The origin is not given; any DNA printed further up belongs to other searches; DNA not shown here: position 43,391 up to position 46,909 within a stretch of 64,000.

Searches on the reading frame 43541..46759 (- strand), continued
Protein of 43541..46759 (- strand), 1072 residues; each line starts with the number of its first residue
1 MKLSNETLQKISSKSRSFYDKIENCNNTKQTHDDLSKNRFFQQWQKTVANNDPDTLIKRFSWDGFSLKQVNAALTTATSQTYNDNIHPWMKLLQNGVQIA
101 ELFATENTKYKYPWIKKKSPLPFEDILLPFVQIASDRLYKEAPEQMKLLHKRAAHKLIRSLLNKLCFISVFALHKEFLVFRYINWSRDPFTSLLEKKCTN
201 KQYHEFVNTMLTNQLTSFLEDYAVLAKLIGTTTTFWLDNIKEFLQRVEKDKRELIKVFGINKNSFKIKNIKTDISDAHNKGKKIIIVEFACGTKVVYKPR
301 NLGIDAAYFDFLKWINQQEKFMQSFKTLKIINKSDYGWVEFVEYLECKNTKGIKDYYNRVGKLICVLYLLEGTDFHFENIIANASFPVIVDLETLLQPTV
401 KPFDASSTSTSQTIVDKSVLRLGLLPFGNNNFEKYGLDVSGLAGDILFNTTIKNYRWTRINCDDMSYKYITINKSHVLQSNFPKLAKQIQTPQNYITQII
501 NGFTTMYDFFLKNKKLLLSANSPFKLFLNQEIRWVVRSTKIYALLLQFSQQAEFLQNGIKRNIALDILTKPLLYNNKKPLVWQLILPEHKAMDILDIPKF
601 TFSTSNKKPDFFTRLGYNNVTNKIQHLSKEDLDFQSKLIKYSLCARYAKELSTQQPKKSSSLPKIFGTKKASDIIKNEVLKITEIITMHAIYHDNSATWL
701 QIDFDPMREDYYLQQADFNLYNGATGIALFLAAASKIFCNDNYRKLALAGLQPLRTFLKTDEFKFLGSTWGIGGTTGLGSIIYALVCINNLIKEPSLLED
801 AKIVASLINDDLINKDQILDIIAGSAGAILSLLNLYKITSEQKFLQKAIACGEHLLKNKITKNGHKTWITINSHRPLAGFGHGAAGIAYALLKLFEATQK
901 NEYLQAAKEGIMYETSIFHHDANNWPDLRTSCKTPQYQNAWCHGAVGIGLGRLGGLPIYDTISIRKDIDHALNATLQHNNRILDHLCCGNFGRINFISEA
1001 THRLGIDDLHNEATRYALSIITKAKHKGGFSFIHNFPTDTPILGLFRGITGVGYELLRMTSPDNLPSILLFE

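Call 80: search_solved_structures(query=window:43541-46759:-, max_evalue=1e-20, show_alignments=2)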
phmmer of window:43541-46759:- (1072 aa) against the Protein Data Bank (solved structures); distinct sequences matched with E-value up to 1e-20: 2.
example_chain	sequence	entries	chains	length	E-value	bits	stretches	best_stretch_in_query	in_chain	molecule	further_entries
6st5_A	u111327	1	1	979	1.3e-76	261.7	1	201-1070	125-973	LicM2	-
5dzt_A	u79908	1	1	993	1.8e-43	152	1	215-1072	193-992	CylM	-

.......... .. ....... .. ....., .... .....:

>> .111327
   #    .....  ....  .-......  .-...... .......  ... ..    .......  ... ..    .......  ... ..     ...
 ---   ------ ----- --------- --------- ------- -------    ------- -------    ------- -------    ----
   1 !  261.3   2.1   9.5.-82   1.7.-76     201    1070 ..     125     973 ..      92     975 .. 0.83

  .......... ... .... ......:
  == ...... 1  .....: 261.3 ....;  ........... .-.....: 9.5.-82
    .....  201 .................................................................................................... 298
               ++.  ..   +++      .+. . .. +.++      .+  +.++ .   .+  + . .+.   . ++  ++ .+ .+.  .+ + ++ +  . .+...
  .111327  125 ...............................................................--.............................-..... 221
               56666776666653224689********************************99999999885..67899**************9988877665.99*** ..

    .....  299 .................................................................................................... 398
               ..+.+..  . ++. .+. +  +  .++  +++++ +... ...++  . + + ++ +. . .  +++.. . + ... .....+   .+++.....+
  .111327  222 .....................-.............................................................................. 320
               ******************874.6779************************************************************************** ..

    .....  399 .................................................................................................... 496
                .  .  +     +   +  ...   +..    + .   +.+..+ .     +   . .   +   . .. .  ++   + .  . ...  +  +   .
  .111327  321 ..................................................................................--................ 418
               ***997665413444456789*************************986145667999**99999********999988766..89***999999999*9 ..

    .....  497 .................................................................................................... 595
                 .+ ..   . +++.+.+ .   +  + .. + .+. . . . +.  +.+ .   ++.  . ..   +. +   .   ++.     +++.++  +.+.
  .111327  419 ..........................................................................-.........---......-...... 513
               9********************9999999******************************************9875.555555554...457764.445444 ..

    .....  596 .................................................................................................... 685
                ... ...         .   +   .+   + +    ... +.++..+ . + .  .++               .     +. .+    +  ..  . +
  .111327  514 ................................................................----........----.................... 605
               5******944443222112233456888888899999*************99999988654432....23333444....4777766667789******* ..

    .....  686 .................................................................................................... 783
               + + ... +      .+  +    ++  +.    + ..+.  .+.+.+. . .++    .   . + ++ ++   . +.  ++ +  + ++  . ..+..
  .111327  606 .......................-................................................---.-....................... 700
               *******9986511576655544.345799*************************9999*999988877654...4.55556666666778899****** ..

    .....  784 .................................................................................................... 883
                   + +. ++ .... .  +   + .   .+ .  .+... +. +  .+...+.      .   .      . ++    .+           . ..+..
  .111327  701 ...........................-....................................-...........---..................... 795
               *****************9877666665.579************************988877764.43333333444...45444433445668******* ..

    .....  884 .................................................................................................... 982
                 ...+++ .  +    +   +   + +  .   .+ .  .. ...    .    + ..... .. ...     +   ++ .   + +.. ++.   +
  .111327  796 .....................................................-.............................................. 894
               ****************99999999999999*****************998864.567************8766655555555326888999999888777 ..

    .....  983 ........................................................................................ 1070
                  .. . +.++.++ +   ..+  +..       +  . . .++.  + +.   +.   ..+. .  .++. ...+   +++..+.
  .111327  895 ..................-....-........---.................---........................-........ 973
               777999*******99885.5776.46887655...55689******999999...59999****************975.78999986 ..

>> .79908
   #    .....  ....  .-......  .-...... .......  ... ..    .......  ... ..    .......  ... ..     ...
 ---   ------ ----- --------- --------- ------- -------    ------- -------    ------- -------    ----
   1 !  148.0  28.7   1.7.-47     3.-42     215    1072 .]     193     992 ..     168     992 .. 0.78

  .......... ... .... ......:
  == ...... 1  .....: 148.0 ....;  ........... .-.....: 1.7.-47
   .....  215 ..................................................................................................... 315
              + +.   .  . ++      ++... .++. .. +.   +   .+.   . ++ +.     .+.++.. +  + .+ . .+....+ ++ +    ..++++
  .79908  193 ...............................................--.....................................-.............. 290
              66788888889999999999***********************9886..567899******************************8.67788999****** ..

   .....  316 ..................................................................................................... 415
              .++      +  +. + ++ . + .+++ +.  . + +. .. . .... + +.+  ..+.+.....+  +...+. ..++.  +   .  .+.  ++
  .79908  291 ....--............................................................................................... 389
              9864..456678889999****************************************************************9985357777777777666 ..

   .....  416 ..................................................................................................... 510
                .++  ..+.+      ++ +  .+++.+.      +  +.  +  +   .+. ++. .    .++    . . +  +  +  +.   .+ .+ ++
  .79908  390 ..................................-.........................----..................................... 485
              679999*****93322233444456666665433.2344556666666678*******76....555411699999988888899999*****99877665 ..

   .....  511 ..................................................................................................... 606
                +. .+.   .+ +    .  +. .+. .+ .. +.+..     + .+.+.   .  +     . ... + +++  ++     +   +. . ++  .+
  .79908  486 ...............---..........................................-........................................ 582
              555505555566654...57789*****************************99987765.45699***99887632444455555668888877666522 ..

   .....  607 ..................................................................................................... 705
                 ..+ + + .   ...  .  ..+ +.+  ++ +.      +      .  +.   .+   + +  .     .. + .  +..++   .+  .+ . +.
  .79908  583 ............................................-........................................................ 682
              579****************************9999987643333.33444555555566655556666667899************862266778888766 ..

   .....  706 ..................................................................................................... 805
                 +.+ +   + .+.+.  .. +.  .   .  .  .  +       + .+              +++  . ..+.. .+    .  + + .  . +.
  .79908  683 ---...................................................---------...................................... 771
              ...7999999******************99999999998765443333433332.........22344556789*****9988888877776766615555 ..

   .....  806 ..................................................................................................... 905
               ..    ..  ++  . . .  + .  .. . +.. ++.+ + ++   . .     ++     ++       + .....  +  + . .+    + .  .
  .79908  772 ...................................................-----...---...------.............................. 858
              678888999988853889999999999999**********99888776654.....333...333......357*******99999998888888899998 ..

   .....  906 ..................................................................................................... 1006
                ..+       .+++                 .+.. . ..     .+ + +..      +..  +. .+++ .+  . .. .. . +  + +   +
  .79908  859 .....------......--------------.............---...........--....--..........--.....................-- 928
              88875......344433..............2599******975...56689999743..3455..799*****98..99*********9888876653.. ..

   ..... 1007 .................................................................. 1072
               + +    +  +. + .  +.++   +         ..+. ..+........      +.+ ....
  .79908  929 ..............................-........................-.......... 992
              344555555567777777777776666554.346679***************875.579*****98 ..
